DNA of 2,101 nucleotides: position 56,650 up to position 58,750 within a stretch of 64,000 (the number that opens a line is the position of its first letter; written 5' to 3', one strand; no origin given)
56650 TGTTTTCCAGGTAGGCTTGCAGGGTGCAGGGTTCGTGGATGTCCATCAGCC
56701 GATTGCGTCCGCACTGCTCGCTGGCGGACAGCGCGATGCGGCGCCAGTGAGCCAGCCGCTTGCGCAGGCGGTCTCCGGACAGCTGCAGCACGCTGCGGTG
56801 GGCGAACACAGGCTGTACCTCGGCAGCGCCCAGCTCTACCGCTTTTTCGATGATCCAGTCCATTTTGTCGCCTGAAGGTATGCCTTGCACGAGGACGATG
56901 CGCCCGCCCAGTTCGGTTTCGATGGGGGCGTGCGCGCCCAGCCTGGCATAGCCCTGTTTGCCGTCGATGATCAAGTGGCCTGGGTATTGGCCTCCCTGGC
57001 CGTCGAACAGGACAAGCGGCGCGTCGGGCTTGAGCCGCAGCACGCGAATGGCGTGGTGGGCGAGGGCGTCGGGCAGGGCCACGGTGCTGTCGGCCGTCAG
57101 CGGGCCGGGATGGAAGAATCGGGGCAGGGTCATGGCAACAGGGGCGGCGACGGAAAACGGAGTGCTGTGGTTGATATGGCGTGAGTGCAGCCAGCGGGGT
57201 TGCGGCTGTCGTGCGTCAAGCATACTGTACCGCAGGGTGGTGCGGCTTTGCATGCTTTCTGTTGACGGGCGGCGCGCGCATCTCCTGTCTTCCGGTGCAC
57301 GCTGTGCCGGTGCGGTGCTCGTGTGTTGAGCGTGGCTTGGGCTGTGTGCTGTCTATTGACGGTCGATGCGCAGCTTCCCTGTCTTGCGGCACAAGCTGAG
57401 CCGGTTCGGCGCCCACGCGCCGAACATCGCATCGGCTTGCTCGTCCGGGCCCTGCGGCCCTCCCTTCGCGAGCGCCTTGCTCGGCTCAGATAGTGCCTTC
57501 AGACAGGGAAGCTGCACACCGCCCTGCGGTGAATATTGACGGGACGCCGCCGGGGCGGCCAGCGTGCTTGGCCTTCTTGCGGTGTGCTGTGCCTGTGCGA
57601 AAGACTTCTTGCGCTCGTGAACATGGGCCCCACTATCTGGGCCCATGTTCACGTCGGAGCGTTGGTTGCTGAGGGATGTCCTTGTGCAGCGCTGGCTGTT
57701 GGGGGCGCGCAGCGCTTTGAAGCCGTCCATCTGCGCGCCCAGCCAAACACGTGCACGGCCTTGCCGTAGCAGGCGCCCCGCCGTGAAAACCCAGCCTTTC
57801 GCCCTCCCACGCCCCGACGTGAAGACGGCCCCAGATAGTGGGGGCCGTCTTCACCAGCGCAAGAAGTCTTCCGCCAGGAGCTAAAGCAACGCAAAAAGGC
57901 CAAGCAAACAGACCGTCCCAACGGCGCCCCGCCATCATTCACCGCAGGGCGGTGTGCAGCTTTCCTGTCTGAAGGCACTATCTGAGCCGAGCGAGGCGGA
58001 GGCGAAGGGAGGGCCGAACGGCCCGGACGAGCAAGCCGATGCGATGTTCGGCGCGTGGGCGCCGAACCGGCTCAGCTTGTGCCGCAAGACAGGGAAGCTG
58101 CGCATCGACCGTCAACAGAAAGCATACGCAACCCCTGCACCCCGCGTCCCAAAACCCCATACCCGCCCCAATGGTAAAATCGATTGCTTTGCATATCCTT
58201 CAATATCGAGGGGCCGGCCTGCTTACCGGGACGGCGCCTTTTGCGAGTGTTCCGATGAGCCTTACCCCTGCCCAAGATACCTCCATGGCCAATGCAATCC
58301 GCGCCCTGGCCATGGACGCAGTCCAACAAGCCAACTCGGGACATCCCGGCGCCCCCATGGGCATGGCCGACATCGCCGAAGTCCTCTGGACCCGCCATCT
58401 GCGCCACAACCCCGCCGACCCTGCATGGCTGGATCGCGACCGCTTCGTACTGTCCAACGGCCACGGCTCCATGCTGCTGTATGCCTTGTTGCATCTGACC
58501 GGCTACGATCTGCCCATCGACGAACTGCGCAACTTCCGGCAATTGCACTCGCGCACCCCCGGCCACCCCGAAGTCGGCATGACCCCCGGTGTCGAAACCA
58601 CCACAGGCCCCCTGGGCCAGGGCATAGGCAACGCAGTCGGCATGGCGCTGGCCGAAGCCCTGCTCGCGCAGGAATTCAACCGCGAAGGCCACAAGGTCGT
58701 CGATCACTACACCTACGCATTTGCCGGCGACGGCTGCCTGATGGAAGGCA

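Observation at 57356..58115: ~760-bp head-to-head palindromic doublet of a structured ~370-bp unit in the rsmE-tkt divergent intergenic region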

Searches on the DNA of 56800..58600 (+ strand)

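Call 5: search_rna_families(source=window, start=56800, end=58600, threshold=evalue, max_evalue=1)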
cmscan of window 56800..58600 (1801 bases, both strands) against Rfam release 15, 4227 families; matches with E-value up to 1: 2.
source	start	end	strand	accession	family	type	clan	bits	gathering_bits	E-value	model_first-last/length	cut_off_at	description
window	57616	57653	-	RF00907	mir-941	Gene; miRNA;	-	26.1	60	0.11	1-72/72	no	mir-941 microRNA precursor family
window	57948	58109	+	RF03888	mir-3160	Gene; miRNA;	-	22.8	80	0.87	1-83/83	no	mir-3160 microRNA precursor family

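Call 53: search_dna_similar(query=window:57344-58127:+, collection=plasmids, mode=distant, max_rows=25)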
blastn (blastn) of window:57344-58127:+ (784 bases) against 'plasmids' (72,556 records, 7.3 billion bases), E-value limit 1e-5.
No match.

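Call 54: search_dna_similar(query=window:57344-58127:+, collection=phages, mode=distant, max_rows=10)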
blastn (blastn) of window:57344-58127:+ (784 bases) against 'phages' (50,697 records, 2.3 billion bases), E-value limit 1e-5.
No match.
